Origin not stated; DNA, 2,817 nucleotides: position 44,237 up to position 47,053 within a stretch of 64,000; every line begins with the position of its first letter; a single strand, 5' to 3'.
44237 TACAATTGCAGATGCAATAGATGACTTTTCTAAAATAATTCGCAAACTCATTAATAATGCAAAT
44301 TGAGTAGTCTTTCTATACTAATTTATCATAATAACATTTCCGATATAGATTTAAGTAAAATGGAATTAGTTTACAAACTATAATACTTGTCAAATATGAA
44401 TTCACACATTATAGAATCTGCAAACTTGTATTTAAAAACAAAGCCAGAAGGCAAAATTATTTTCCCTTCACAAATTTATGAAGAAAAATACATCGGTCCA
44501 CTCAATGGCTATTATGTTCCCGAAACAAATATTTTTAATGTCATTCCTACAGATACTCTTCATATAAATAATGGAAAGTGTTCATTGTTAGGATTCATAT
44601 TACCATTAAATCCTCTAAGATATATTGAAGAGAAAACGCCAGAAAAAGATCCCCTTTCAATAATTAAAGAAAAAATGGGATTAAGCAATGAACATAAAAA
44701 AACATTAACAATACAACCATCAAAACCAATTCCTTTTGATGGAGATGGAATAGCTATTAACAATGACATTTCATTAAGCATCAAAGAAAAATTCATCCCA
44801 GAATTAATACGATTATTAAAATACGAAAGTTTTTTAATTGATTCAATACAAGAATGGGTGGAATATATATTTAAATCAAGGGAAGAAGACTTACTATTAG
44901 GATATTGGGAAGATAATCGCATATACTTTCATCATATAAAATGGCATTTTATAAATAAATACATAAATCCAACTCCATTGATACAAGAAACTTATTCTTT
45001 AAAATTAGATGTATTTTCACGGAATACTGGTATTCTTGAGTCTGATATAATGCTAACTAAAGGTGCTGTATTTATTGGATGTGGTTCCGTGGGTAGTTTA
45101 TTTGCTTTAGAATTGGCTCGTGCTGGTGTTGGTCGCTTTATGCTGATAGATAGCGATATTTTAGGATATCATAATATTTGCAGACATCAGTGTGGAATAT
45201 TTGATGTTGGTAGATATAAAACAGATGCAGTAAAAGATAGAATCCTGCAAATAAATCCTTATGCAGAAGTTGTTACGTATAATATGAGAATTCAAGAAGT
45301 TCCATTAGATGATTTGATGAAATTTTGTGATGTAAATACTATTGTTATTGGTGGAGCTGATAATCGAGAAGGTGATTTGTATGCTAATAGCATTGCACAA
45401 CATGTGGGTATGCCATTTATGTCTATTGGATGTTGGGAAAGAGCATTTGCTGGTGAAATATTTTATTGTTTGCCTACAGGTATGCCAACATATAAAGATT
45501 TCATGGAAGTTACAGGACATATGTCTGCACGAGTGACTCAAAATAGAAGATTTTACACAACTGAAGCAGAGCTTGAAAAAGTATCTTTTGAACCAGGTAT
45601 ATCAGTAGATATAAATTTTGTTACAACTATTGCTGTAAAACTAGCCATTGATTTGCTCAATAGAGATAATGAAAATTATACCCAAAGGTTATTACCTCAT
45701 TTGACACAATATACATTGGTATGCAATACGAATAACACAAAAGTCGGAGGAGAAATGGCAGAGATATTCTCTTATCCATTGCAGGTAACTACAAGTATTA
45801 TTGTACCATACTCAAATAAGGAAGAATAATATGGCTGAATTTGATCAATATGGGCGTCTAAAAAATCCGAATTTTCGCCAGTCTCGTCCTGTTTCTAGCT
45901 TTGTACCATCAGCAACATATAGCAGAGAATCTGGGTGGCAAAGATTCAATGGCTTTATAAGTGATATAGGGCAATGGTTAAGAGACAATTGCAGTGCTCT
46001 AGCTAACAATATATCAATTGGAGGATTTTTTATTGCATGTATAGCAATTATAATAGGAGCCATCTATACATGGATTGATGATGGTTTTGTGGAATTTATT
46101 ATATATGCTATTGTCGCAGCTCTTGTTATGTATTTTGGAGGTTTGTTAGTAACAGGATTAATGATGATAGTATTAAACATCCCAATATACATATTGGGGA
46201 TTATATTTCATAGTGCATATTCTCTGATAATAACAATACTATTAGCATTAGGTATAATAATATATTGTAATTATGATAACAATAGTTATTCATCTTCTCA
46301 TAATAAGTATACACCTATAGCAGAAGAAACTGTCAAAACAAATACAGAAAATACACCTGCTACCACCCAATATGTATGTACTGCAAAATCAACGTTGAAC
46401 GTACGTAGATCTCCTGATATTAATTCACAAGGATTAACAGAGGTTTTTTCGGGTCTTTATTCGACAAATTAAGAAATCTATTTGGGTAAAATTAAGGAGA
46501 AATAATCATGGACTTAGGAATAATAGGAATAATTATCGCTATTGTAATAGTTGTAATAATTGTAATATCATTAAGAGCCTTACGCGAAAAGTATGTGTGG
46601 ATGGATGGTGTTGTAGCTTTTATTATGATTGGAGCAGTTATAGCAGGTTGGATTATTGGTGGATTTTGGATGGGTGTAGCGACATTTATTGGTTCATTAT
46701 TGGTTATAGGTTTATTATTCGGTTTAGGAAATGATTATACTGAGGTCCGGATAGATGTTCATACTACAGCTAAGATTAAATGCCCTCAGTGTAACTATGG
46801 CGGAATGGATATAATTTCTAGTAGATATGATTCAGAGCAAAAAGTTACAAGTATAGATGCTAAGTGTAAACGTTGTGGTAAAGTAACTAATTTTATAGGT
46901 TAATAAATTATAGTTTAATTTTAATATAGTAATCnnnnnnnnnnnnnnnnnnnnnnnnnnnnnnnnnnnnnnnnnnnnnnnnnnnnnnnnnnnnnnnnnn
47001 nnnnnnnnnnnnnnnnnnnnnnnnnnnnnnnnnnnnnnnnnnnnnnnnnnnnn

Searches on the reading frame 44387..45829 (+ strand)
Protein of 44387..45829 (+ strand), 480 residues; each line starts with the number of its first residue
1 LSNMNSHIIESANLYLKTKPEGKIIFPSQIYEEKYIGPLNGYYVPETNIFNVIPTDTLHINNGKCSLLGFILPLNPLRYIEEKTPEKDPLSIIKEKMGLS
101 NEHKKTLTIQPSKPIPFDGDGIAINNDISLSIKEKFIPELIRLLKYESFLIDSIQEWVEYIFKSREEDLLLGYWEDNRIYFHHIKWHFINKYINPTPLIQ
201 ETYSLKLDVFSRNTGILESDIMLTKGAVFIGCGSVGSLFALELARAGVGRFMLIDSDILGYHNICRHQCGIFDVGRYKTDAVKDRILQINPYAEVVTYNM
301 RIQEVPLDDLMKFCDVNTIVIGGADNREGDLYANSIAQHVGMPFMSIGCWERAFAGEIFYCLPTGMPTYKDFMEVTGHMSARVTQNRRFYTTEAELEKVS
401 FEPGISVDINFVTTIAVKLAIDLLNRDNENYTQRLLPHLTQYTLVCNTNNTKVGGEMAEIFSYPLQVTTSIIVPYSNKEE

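Call 4: search_protein_families(library=pfam, proteins=[window:44387-45829:+], max_evalue=0.01)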
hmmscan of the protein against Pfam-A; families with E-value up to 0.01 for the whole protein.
window:44387-45829:+ (480 aa): 1 family
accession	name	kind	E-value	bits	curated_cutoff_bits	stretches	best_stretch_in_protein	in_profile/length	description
PF00899.27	ThiF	-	8.7e-25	87.7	28.1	1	228-436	24-215/238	ThiF family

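Call 6: search_protein_families(library=ncbifam, proteins=[window:44387-45829:+], max_evalue=0.01)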
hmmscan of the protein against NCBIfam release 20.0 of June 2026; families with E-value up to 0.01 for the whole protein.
window:44387-45829:+ (480 aa): 18 families
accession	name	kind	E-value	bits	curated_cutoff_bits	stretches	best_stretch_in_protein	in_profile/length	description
NF006395.0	PRK08644.1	equivalog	1.8e-20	73.5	159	1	228-325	33-128/215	sulfur carrier protein ThiS adenylyltransferase ThiF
TIGR02354.1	thiF_fam2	equivalog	6.8e-20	71.8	152.2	1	223-327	19-121/200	thiamine biosynthesis protein ThiF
TIGR02356.1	adenyl_thiF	equivalog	6.5e-19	68.1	275.25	1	226-374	23-167/203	thiazole biosynthesis adenylyltransferase ThiF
NF058523.1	6A-MBL_cap2_3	equivalog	1.4e-17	63.5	320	1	224-299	298-372/665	anti-phage 6A-MBL system cap2_3 protein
NF011424.0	PRK14851.1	subfamily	1.1e-14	53.4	1170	1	206-381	22-197/679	hypothetical protein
NF005646.0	PRK07411.1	equivalog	1.7e-13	50.5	633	1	227-337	41-149/390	molybdopterin-synthase adenylyltransferase MoeB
NF006444.0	PRK08762.1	equivalog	3.6e-13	48.9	449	1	226-346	149-267/387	molybdopterin-synthase adenylyltransferase MoeB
NF004281.0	PRK05690.1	subfamily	6.5e-13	48.5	266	1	228-378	36-183/250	molybdopterin-synthase adenylyltransferase MoeB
NF009123.0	PRK12475.1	subfamily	4.8e-12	45.8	510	1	222-374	22-172/338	MoeB/ThiF family adenylyltransferase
NF004111.0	PRK05600.1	equivalog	5.4e-12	45.5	437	1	227-345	44-160/371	ThiF family adenylyltransferase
NF006077.0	PRK08223.1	equivalog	1.3e-11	44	266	1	208-316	9-121/296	hypothetical protein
TIGR02355.1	moeB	equivalog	2.2e-11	43.6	376.55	1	228-374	28-171/240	molybdopterin-synthase adenylyltransferase MoeB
NF005902.0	PRK07878.1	equivalog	4.3e-11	42.3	647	1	228-345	46-161/392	adenylyltransferase/sulfurtransferase MoeZ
NF047750.1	SAMPActivE1UbaA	equivalog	8.3e-11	41.7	450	1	221-349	29-155/270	SAMP-activating enzyme E1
NF011425.0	PRK14852.1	equivalog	8.6e-10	37.1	1337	1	209-366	314-472/989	hypothetical protein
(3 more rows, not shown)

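Call 7: search_protein_families(library=padloc, proteins=[window:44387-45829:+], max_evalue=0.01)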
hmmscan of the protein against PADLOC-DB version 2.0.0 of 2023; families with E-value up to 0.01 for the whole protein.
window:44387-45829:+ (480 aa): 32 families (the best 25 are shown)
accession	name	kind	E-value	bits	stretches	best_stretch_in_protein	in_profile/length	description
PDLC00836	E1-E2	-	3.4e-27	93.3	1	222-435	339-554/602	E1-E2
PDLC00855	E1-E2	-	3e-25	87.3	1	229-344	307-426/579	E1-E2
PDLC00850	E1-E2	-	4.2e-25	86.2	1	227-431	317-523/566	E1-E2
PDLC00840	E1-E2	-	1.4e-24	85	1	219-434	208-425/458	E1-E2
PDLC00832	E1-E2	-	7.4e-24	81.9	1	208-429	323-542/588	E1-E2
PDLC00837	E1-E2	-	4e-22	76.7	1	222-332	323-438/593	E1-E2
PDLC00829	E1-E2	-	6.3e-20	69.7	1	224-359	171-305/426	E1-E2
PDLC00849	E1-E2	-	8.9e-20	68.9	1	227-375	336-485/582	E1-E2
PDLC00828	E1-E2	-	2.7e-18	64.4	1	227-325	178-275/431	E1-E2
PDLC00854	E1-E2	-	3.3e-18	63.9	1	209-315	346-456/605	E1-E2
PDLC00856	E1-E2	-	5.7e-17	59.4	1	212-304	310-402/573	E1-E2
PDLC00839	E1-E2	-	6.7e-17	59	1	215-310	362-456/602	E1-E2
PDLC00851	E1-E2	-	7.5e-17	59.4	1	226-328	242-344/491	E1-E2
PDLC00848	E1-E2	-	2.2e-16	57.2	1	222-306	372-456/607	E1-E2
PDLC00831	E1-E2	-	6.8e-16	56.2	1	213-320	307-414/578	E1-E2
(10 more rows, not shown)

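Call 60: search_solved_structures(query=window:44387-45829:+, max_evalue=0.001)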
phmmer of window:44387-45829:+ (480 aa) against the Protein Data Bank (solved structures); distinct sequences matched with E-value up to 0.001: 31.
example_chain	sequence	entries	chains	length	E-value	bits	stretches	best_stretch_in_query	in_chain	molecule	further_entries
6om4_A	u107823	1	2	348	3.8e-08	35.6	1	213-348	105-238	MccB protein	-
3h5n_A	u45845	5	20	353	4.1e-08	35.5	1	216-348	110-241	MccB protein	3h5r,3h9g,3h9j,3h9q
3h5a_A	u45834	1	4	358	4.2e-08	35.5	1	216-348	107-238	MccB protein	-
5ff5_A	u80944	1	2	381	2.9e-07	32.7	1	207-298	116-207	PaaA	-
6h78_A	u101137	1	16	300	8.3e-07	31.2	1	219-363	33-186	Ubiquitin-like modifier-activating enzyme 5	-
6h77_A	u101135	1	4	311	9.1e-07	31.1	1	219-363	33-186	Ubiquitin-like modifier-activating enzyme 5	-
3guc_A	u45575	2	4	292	1.1e-06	30.8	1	222-363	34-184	Ubiquitin-like modifier-activating enzyme 5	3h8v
1zud_1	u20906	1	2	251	1.1e-06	30.8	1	222-344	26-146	Adenylyltransferase thiF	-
1zfn_A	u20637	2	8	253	1.1e-06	30.8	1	222-344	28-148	Adenylyltransferase thiF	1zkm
5iaa_A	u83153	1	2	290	1.2e-06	30.7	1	222-363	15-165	Ubiquitin-like modifier-activating enzyme 5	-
9hmp_A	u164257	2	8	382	1.7e-06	30.2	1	227-338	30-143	tRNA threonylcarbamoyladenosine dehydratase 1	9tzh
5l95_A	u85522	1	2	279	2.4e-06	29.7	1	226-363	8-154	Ubiquitin-like modifier-activating enzyme 5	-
7tsq_A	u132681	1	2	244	2.4e-06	29.7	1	215-299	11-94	Cap2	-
1jw9_B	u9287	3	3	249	4.9e-06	28.7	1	226-326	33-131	MOLYBDOPTERIN BIOSYNTHESIS MOEB PROTEIN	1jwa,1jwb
7tsx_A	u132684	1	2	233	5.3e-06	28.6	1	223-299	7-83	Cap2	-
7to3_A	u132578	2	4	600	9.5e-06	27.7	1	215-299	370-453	Cap2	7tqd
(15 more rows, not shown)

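Call 71: find_homologous_proteins(query=window:44387-45829:+, max_evalue=0.00001)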
Query window:44387-45829:+ (480 aa): 2131 proteins with E <= 0.00001 among 6717 candidates; the best 120 are listed.
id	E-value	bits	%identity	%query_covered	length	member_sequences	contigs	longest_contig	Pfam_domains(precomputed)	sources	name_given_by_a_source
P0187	0.0e+0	1098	99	99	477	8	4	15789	PF00899.28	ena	-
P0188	1.6e-233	794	75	99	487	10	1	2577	PF00899.28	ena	-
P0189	1.4e-222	758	73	99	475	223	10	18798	PF00899.28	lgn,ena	-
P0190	1.5e-222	758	73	99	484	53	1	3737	PF00899.28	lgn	-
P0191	5.7e-220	749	72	99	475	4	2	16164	PF00899.28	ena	-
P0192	4.8e-219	746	72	99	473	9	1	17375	PF00899.28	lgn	-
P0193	2.0e-191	655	81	75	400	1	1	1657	PF00899.28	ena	-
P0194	1.0e-190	653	81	75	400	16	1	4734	PF00899.28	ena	-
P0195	3.9e-187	641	61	98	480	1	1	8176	PF00899.28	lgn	-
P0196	4.6e-185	634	82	71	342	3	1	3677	PF00899.28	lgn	-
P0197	1.5e-172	593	56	97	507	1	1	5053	PF00899.28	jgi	jgi:molybdopterin/thiamine biosynthesis adenylyltransferase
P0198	1.0e-171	590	58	97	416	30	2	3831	PF00899.28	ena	-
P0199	2.0e-171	589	60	96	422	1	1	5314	PF00899.28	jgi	-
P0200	3.4e-171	588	58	96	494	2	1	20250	PF00899.28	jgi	jgi:molybdopterin/thiamine biosynthesis adenylyltransferase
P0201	4.8e-171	588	56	97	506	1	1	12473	PF00899.28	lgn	-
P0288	2.3e-158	546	54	97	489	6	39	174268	PF00899.28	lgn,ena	-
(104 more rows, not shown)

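Call 72: find_encoding_contigs(protein=P0288, flank=9000, max_places=5)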
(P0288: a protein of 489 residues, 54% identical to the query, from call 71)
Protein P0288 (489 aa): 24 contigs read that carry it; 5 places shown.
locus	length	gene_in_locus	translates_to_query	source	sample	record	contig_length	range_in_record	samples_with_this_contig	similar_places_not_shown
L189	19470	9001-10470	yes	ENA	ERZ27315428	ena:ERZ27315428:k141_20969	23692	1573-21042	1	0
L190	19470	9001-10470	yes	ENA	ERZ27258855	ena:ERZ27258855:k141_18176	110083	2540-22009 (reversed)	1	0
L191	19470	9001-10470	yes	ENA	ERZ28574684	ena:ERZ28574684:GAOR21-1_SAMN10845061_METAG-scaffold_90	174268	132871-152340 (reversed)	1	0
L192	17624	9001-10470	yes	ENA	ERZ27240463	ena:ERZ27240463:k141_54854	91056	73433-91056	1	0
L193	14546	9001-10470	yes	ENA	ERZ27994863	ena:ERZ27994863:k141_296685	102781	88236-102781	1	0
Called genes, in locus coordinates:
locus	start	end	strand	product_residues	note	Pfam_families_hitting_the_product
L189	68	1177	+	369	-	PF03739:LptF_LptG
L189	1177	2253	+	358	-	PF04055:Radical_SAM, PF19288:CofH_C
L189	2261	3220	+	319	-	PF03793:PASTA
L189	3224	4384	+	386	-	PF01479:S4, PF00849:PseudoU_synth_2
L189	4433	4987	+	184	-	PF03544:TonB_C (faint)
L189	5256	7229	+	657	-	-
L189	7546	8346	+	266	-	-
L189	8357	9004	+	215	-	PF14464:Prok-JAB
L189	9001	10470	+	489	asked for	PF00899:ThiF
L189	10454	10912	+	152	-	-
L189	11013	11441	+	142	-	-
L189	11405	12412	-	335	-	-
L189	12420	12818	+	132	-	PF02661:Fic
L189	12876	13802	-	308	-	PF14659:Phage_int_SAM_3, PF00589:Phage_integrase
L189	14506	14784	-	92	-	-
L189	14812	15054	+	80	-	-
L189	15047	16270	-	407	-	PF01420:Methylase_S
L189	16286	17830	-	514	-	PF12161:HsdM_N, PF02384:N6_Mtase, PF05175:MTS (weak), PF07669:Eco57I (weak)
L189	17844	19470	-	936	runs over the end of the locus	PF04313:HSDR_N, PF00270:DEAD, PF04851:ResIII, PF18766:SWI2_SNF2, PF22679:T1R_D3-like, PF12008:EcoR124_C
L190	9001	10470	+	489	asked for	PF00899:ThiF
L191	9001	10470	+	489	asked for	PF00899:ThiF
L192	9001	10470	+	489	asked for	PF00899:ThiF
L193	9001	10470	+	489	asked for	PF00899:ThiF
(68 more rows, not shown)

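Call 86: predict_structure(alignment_id=A3)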
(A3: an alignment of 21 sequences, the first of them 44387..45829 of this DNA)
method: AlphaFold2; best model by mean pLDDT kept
length: 480 residues; sequences in the alignment: 21
mean_pLDDT: 68.9   pTM: 0.53
mean pLDDT of the five models: 68.9, 66.0, 65.1, 64.9, 64.1
residues with pLDDT >= 90: 77; 70-90: 201; 50-70: 68; < 50: 134
segments of 3 or more residues with pLDDT < 50: 1-18, 83-92, 94-118, 207-218, 259-275, 381-406, 453-467, 476-480
pLDDT, mean of each block of 10 residues (from residue 1): 36 43 86 90 82 69 76 88 45 43 32 43 78 85 74 87 87 93 85 88 57 45 86 72 85 74 42 57 79 86 90 93 77 91 84 68 87 68 40 39 50 80 83 71 65 42 40 47
secondary structure, 60 per line:
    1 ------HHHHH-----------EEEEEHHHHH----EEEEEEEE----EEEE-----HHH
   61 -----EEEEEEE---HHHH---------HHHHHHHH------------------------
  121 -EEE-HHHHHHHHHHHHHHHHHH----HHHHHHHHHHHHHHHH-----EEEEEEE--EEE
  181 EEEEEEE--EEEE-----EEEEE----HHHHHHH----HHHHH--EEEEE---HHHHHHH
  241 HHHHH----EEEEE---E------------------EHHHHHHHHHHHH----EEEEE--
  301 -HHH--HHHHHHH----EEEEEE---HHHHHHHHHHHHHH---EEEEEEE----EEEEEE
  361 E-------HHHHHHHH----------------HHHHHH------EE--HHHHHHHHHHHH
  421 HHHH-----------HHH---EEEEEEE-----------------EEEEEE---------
elements in order: H7-11 E23-27 H28-32 E37-44 E49-52 E66-72 H76-79 H89-96 E122-124 H126-143 H148-163 E169-175 E178-187 E190-193 E199-203 H208-214 H219-223 E226-230 H234-245 E250-254 H278-289 E294-298 H307-313 E318-323 H327-340 E344-350 E355-361 H369-376 H393-398 H409-424 E442-448 E466-471

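Call 89: fold_search(model_id=the predicted structure, library=pdb)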
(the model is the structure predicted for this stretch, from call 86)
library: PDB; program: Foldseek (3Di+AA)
matches with E <= 10: 1514; with E <= 0.001: 232
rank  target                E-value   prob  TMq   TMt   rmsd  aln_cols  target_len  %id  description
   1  7to3_A                3.6e-13  1.00  0.44  0.39  11.7       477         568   16  Structure of Enterobacter cloacae Cap2-CdnD02 2:2 complex (released 2023-01-11)
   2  7tqd_B                4.4e-11  1.00  0.40  0.38   8.9       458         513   14  Structure of Enterobacter cloacae Cap2-CdnD02 2:1 complex (released 2023-01-11)
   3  6h78_I                1.2e-10  1.00  0.33  0.53   6.8       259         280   18  E1 enzyme for ubiquitin like protein activation. (released 2018-10-31)
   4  6h78_J                1.6e-10  1.00  0.34  0.55   6.7       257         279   18  E1 enzyme for ubiquitin like protein activation. (released 2018-10-31)
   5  6h77_B                1.6e-10  1.00  0.33  0.50   7.6       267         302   19  E1 enzyme for ubiquitin like protein activation in complex with UBL (released 2018-10-31)
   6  6h78_H                1.7e-10  1.00  0.35  0.56   6.2       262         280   18  E1 enzyme for ubiquitin like protein activation. (released 2018-10-31)
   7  5ff5_B                1.7e-10  1.00  0.35  0.53  13.0       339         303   16  Crystal Structure of SeMet PaaA (released 2016-04-27)
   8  3h5r_D                1.7e-10  1.00  0.32  0.44   7.4       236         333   19  Crystal structure of E. coli MccB + Succinimide (released 2009-06-16)
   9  6h78_B                1.9e-10  1.00  0.35  0.57   6.4       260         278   18  E1 enzyme for ubiquitin like protein activation. (released 2018-10-31)
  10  6h77_C                1.9e-10  1.00  0.33  0.50   6.6       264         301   19  E1 enzyme for ubiquitin like protein activation in complex with UBL (released 2018-10-31)
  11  3h5a_B                2.2e-10  1.00  0.33  0.43   7.3       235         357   20  Crystal structure of E. coli MccB (released 2009-06-16)
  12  6h78_C                2.2e-10  1.00  0.34  0.54   6.5       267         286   19  E1 enzyme for ubiquitin like protein activation. (released 2018-10-31)
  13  3h9g_A                2.5e-10  1.00  0.33  0.44   7.2       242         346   20  Crystal structure of E. coli MccB + MccA-N7isoASN (released 2009-06-16)
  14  6h77_A                2.6e-10  1.00  0.33  0.50   7.5       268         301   20  E1 enzyme for ubiquitin like protein activation in complex with UBL (released 2018-10-31)
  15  3h5a_A                2.9e-10  1.00  0.34  0.45   7.7       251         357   19  Crystal structure of E. coli MccB (released 2009-06-16)
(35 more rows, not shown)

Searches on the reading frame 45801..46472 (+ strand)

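Call 4: search_protein_families(library=pfam, proteins=[window:45801-46472:+], max_evalue=0.01)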
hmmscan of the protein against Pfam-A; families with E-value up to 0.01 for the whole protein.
window:45801-46472:+ (223 aa): 1 family
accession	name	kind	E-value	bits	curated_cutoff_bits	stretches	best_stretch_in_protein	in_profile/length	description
PF06157.16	DUF973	-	0.0044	16.7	26.4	1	72-192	100-219/309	Protein of unknown function (DUF973)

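Call 6: search_protein_families(library=ncbifam, proteins=[window:45801-46472:+], max_evalue=0.01)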
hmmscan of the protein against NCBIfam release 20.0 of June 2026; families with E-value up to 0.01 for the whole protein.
window:45801-46472:+ (223 aa): 0 families

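Call 7: search_protein_families(library=padloc, proteins=[window:45801-46472:+], max_evalue=0.01)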
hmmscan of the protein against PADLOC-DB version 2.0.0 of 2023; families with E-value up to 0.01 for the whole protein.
window:45801-46472:+ (223 aa): 0 families

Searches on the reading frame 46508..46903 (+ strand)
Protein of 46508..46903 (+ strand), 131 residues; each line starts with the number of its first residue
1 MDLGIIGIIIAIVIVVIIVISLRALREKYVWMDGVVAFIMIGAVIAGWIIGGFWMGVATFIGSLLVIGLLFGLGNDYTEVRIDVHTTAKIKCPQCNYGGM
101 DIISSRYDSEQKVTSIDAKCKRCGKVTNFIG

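Call 4: search_protein_families(library=pfam, proteins=[window:46508-46903:+], max_evalue=0.01)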
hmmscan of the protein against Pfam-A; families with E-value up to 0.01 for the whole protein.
window:46508-46903:+ (131 aa): 0 families

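Call 6: search_protein_families(library=ncbifam, proteins=[window:46508-46903:+], max_evalue=0.01)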
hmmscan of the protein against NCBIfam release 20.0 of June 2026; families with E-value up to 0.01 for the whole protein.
window:46508-46903:+ (131 aa): 1 family
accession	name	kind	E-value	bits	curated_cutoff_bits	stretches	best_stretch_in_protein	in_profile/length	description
NF047912.1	ECs_2282_CxxC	subfamily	0.0077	16.1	37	0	89-127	2-37/60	ECs_2282 family putative zinc-binding protein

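Call 7: search_protein_families(library=padloc, proteins=[window:46508-46903:+], max_evalue=0.01)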
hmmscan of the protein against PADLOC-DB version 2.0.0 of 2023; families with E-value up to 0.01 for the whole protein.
window:46508-46903:+ (131 aa): 0 families
